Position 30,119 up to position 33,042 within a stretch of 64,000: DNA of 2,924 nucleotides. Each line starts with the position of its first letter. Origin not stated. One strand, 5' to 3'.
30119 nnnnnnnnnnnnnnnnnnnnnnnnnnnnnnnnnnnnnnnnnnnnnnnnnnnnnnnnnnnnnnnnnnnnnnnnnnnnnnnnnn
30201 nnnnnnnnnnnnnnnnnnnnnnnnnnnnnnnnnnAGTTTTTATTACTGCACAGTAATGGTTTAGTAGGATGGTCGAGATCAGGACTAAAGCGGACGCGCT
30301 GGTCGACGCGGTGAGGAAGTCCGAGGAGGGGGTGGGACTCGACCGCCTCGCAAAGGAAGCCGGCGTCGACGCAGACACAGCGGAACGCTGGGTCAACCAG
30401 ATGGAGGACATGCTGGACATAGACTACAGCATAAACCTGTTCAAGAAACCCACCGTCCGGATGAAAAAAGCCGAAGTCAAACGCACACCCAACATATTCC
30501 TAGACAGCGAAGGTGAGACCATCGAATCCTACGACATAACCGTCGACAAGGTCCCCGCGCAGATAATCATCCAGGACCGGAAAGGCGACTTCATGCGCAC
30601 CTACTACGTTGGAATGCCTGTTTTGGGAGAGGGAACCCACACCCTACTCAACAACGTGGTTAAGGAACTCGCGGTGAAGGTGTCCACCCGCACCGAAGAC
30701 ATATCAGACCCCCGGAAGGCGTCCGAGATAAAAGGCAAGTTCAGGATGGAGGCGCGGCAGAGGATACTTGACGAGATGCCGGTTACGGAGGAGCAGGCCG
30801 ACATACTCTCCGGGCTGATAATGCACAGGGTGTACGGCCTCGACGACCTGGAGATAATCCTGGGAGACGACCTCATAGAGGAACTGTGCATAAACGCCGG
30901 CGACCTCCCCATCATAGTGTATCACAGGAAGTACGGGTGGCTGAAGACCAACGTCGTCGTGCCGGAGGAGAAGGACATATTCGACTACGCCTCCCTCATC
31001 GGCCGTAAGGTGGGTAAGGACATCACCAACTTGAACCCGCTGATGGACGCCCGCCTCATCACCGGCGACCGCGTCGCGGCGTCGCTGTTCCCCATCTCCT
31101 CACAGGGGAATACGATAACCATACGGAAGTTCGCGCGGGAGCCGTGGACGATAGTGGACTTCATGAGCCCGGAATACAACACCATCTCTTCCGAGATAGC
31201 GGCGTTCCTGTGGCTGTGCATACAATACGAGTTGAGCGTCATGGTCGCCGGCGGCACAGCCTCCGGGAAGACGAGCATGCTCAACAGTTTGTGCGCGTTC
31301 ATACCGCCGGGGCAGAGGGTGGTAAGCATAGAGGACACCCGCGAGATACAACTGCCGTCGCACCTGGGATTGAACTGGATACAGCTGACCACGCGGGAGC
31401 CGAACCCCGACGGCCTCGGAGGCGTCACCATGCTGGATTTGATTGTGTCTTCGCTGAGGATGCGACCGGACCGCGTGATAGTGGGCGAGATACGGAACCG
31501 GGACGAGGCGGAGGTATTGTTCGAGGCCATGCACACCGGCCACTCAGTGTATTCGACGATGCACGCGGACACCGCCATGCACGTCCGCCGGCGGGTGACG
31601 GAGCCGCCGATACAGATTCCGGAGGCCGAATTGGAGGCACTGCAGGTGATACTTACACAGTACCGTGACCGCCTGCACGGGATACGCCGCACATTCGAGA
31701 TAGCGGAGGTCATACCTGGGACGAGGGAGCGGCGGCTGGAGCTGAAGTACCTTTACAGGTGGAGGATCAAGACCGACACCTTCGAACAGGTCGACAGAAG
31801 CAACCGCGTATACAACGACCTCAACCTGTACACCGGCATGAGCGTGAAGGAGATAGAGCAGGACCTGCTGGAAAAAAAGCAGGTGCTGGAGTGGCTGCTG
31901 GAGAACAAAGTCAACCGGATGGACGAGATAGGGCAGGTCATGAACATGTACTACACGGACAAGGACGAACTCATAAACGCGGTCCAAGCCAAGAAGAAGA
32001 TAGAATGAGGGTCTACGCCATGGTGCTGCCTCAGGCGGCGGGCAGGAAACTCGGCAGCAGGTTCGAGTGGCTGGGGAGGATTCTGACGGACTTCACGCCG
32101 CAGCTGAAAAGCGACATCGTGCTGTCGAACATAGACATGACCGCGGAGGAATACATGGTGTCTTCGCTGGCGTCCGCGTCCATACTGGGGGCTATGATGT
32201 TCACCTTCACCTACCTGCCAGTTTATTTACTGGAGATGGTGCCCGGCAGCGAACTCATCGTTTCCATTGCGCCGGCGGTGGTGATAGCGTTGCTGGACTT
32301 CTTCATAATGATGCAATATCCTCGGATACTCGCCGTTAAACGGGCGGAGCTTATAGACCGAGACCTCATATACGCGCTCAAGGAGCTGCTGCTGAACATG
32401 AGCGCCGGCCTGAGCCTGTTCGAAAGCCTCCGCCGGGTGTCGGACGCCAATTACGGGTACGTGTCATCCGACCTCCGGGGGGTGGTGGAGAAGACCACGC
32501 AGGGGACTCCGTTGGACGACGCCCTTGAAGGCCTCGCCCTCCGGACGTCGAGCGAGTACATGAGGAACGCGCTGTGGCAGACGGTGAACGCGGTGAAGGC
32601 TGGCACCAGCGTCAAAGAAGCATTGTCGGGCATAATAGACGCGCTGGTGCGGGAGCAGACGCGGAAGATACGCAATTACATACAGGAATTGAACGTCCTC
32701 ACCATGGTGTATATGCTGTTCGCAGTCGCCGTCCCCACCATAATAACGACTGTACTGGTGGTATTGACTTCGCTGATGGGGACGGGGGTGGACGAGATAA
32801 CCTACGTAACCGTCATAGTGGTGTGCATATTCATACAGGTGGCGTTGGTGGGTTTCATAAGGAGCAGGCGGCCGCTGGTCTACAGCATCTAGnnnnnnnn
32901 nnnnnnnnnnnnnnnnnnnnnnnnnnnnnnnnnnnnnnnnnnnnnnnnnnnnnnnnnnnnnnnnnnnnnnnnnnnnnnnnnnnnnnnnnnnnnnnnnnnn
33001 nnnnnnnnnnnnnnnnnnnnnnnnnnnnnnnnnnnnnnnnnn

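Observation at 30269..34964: Tad-like locus with split TadB/TadC-type platform proteins, an embedded KaiC-like ATPase and no pilin gene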

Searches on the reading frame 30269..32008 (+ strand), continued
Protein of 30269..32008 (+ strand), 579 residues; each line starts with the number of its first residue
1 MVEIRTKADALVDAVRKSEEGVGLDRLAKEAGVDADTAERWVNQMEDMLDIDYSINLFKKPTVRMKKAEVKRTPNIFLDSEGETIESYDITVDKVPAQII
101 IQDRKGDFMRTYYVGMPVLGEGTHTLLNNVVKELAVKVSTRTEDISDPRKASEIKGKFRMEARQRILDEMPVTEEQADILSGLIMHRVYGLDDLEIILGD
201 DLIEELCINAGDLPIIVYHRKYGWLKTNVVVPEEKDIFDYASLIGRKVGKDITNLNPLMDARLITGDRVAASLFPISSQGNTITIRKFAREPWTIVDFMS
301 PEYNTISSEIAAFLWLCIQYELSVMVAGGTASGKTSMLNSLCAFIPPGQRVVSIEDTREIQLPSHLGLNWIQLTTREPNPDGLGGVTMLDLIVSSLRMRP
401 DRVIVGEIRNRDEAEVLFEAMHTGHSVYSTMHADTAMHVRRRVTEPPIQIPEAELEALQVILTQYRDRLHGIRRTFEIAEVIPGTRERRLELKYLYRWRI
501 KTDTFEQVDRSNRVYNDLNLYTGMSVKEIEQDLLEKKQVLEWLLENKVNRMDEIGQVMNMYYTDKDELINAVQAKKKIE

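Call 57: search_solved_structures(query=window:30269-32008:+, max_evalue=1e-10)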
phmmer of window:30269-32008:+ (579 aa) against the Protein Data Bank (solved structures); distinct sequences matched with E-value up to 1e-10: 9.
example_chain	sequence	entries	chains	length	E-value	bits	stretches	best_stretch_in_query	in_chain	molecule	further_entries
2oap_1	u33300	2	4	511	7.6e-69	235.7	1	84-566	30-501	Type II secretion system protein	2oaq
4ii7_A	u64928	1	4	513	1.7e-49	171.8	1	128-482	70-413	FlaI ATPase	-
4ihq_A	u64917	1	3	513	1.2e-48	169.1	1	128-482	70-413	FlaI ATPase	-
8rkd_E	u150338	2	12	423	6e-41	143.6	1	175-443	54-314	Pilus assembly ATPase CpaF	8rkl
8rjf_A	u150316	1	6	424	6.1e-41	143.6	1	175-443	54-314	Pilus assembly ATPase CpaF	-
9e24_A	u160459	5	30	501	9.9e-41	142.9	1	175-443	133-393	CpaF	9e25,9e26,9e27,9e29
6bge_A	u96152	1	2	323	1.1e-20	76.7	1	250-438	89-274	VirB11-like protein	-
1g6o_A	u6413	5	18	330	1.2e-20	76.6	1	250-438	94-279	CAG-ALPHA | virB11 homolog | Cag-alfa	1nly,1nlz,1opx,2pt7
2gza_A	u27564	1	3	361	5.9e-17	64.4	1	191-434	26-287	Type IV secretion system protein VirB11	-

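Call 59: search_protein_families(library=pfam, proteins=[P0017, P0026, P0042, P0054, P0119], max_evalue=1)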
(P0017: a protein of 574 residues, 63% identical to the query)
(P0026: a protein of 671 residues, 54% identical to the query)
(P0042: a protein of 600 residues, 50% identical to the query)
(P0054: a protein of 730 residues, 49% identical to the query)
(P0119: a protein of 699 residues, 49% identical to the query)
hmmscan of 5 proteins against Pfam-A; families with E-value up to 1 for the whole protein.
P0017 (574 aa): 3 families
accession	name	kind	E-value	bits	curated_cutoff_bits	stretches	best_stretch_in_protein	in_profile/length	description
PF00437.27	T2SSE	-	1.5e-32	113.2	24.9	1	263-463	78-275/370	Type II/IV secretion system protein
PF23989.1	PilB3_C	-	6.8e-05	23.4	27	1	501-572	2-71/83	PilB3-like, C-terminal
PF19568.5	Spore_III_AA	-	0.11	12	27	1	391-442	221-269/306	Sporulation stage III, protein AA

P0026 (671 aa): 14 families
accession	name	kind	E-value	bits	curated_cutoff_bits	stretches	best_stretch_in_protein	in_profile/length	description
PF00437.27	T2SSE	-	1.5e-29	103.3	24.9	1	364-538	96-257/370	Type II/IV secretion system protein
PF08279.18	HTH_11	-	1.6e-05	25.1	25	1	106-141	4-40/55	HTH domain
PF23989.1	PilB3_C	-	7.7e-05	23.2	27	1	606-667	11-72/83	PilB3-like, C-terminal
PF25212.1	HVO_A0114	-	0.00012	22.2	27.6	1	18-63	26-71/84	HVO_A0114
PF13412.12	HTH_24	-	0.0028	17.6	21.9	1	106-138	7-39/48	Winged helix-turn-helix DNA-binding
PF01325.25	Fe_dep_repress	-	0.028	15.1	26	0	23-62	17-56/60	Iron dependent repressor, N-terminal DNA binding domain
PF01418.23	HTH_6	-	0.032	14.6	28.3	0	105-140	23-58/77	Helix-turn-helix domain, rpiR family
PF08220.18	HTH_DeoR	-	0.033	14.4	21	1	106-133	4-31/57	DeoR-like helix-turn-helix domain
PF22979.2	HTH_69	-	0.034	14.5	27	0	117-138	27-48/69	Winged helix-turn-helix domain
PF06414.18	Zeta_toxin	-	0.092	12.6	22.3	1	416-449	18-51/199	Zeta toxin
PF01047.28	MarR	-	0.13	12.6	24.6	0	107-133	8-34/59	MarR family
PF05491.19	RuvB_C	-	0.16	12.4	24.7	1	105-137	9-44/72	RuvB C-terminal winged helix domain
PF00005.33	ABC_tran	-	0.18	12.8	25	1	418-449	15-46/137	ABC transporter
PF02082.26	Rrf2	-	0.19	12.3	30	0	108-140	15-47/132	Iron-dependent Transcriptional regulator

P0042 (600 aa): 5 families
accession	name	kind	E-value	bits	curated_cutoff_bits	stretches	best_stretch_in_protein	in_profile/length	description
PF00437.27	T2SSE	-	7.3e-30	104.3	24.9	1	293-464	99-257/370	Type II/IV secretion system protein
PF25212.1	HVO_A0114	-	1.1e-06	28.7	27.6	1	28-70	27-69/84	HVO_A0114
PF23989.1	PilB3_C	-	4.6e-05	23.9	27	1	519-589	2-70/83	PilB3-like, C-terminal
PF19187.6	HTH_PafC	-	0.12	12.6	32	0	29-70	10-50/115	PafC helix-turn-helix domain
PF13555.12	AAA_29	-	0.22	11.8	27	1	342-368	24-50/61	P-loop containing region of AAA domain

P0054 (730 aa): 11 families
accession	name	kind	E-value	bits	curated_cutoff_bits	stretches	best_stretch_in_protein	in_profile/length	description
PF00437.27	T2SSE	-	1.6e-30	106.5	24.9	1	429-599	99-256/370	Type II/IV secretion system protein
PF25212.1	HVO_A0114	-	1.8e-06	28.1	27.6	2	19-63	26-70/84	HVO_A0114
PF01399.33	PCI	-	0.0058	17.2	22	1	73-121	16-61/84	PCI domain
PF21715.3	CggR_N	-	0.04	14.1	30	0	106-150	24-68/71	CggR N-terminal DNA binding domain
PF00005.33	ABC_tran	-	0.06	14.4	25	1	479-513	14-47/137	ABC transporter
PF01047.28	MarR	-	0.073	13.4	24.6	0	90-133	8-51/59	MarR family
PF01325.25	Fe_dep_repress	-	0.098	13.3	26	1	89-134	12-57/60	Iron dependent repressor, N-terminal DNA binding domain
PF23989.1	PilB3_C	-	0.1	13.2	27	1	664-728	8-71/83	PilB3-like, C-terminal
PF01978.25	TrmB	-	0.13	12.6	25.6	0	26-74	19-65/68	Sugar-specific transcriptional regulator TrmB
PF20024.5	DUF6432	-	0.22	12.2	29.6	0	38-96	37-94/97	Family of unknown function (DUF6432)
PF18121.7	TFA2_Winged_2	-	0.85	9.8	26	0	37-63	21-47/60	TFA2 Winged helix domain 2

P0119 (699 aa): 9 families
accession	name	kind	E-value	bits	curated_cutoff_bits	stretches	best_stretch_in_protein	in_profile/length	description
PF00437.27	T2SSE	-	9.4e-31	107.2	24.9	1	391-564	99-259/370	Type II/IV secretion system protein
PF23989.1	PilB3_C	-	0.012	16.2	27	1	632-682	13-63/83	PilB3-like, C-terminal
PF19568.5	Spore_III_AA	-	0.028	14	27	1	513-561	222-270/306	Sporulation stage III, protein AA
PF01580.24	FtsK_SpoIIIE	-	0.061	13.2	24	1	440-458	41-59/221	FtsK/SpoIIIE family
PF00005.33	ABC_tran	-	0.077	14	25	1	439-473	12-46/137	ABC transporter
PF12775.13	AAA_7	-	0.14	12.1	25.8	1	426-465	21-60/181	P-loop containing dynein motor region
PF13518.12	HTH_28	-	0.15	12.6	25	0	134-164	11-40/52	Helix-turn-helix domain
PF13555.12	AAA_29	-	0.15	12.3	27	1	440-466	24-50/61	P-loop containing region of AAA domain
PF00735.24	Septin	-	0.16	11.7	26.2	1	437-462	3-28/280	Septin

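Call 63: find_encoding_contigs(protein=P0001, flank=1000, max_places=2)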
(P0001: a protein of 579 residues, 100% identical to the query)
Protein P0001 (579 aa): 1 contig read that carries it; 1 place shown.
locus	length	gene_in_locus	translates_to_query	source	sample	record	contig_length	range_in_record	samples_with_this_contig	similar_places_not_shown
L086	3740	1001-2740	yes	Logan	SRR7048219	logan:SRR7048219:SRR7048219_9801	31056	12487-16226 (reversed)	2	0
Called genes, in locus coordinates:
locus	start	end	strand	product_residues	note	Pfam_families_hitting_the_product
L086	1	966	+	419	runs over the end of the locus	-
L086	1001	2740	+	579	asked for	PF00437:T2SSE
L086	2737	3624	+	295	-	PF00482:T2SSF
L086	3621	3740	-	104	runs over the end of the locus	-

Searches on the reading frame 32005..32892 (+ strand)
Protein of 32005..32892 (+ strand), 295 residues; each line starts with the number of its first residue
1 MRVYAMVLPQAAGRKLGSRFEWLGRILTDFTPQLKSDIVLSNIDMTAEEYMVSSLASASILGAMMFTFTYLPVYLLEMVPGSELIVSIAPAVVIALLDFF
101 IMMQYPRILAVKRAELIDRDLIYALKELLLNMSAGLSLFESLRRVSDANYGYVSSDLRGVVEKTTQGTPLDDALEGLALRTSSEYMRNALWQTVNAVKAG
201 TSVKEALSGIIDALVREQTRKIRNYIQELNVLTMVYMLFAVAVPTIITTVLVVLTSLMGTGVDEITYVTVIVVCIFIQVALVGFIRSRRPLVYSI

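Call 3: search_protein_families(library=pfam, proteins=[window:32005-32892:+], max_evalue=0.01)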
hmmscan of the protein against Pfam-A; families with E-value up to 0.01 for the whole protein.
window:32005-32892:+ (295 aa): 1 family
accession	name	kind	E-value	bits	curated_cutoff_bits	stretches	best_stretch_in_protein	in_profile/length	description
PF00482.28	T2SSF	-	5.7e-17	62.3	25.2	1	125-248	2-122/125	Type II secretion system (T2SS), protein F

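Call 5: search_protein_families(library=ncbifam, proteins=[window:32005-32892:+], max_evalue=0.01)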
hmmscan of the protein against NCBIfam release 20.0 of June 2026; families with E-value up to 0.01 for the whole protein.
window:32005-32892:+ (295 aa): 3 families
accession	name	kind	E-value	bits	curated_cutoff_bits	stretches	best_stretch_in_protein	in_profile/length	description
NF004704.2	PRK06041.1-2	equivalog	2.5e-12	46.3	550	1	40-290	3-248/555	archaellar assembly protein ArlJ/FlaJ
NF004705.1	PRK06041.1-3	equivalog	9e-06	24.9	400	1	117-291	3-177/465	archaellar assembly protein ArlJ/FlaJ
NF046075.1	UpsF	equivalog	0.00065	18.6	400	1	75-265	55-227/484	membrane pilin protein UpsF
